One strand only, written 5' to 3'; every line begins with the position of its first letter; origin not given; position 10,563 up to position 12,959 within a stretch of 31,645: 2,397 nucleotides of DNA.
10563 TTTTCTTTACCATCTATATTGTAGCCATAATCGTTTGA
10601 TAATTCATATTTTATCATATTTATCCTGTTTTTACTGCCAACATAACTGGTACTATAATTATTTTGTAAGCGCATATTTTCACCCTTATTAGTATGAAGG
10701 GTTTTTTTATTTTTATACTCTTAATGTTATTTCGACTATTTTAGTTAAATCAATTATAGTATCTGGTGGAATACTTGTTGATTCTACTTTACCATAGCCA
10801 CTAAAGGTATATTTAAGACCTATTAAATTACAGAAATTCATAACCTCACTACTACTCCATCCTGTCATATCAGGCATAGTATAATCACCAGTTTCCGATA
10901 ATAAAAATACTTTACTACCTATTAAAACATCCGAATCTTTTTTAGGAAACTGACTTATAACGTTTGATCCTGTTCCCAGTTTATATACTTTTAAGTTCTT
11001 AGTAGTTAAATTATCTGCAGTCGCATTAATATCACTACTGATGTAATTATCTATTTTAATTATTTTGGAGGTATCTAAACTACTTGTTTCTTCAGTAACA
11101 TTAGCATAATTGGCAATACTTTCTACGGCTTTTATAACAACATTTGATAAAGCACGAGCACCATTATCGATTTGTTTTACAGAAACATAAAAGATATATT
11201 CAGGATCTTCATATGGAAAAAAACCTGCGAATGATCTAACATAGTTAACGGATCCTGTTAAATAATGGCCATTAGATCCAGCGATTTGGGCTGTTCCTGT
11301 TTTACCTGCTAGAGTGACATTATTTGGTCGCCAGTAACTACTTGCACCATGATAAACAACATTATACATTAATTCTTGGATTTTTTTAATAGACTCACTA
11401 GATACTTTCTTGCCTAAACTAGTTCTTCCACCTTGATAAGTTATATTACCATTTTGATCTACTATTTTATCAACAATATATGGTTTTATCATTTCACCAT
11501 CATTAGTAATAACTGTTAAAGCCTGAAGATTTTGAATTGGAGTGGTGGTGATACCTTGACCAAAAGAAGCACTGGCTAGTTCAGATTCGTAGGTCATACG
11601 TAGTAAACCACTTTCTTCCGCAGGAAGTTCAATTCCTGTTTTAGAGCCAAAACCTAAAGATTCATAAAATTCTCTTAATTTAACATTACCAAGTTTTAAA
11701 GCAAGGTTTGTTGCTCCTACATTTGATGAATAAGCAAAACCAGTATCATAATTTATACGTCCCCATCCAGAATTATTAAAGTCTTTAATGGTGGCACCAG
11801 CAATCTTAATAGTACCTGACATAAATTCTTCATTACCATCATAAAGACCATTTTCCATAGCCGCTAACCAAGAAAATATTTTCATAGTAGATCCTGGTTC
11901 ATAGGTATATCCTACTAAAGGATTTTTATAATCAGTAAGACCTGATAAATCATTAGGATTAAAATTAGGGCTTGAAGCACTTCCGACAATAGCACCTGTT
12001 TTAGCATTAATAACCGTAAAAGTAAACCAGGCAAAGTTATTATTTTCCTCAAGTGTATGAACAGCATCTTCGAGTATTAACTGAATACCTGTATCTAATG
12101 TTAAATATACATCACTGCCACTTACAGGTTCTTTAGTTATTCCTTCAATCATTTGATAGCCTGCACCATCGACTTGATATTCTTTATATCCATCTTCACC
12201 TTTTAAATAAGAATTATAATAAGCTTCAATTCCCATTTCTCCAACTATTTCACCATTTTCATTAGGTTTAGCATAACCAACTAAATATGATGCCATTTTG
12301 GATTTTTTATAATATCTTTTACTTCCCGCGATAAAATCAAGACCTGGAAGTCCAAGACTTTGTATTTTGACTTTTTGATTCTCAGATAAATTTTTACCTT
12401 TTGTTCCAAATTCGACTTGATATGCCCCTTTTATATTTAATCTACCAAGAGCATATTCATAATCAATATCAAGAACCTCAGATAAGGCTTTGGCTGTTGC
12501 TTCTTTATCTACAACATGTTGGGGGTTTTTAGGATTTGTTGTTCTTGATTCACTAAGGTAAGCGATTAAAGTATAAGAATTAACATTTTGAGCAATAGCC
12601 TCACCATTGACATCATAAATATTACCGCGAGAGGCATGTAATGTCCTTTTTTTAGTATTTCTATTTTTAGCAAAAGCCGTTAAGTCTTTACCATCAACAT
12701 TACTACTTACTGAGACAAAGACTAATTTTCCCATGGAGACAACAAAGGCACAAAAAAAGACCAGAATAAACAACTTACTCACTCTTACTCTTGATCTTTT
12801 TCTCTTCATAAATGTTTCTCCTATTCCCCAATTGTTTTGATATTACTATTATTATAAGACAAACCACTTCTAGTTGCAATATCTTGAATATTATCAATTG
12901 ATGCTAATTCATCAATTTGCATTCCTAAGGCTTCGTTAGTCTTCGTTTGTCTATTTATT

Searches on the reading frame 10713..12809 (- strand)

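Call 43: search_protein_families(library=pfam, proteins=[window:10713-12809:-], max_evalue=0.001)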
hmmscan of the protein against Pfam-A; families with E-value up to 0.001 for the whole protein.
window:10713-12809:- (698 aa): 3 families
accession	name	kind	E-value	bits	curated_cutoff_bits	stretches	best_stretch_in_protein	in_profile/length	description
PF00905.27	Transpeptidase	-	5.5e-69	233.1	22.1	1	263-553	2-288/299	Penicillin binding protein transpeptidase domain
PF03717.20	PBP_dimer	-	1.1e-24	88.3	24.4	1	58-218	3-174/180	Penicillin-binding Protein dimerisation domain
PF03793.24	PASTA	-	5.1e-14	52.4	23.2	2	643-696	1-62/64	PASTA domain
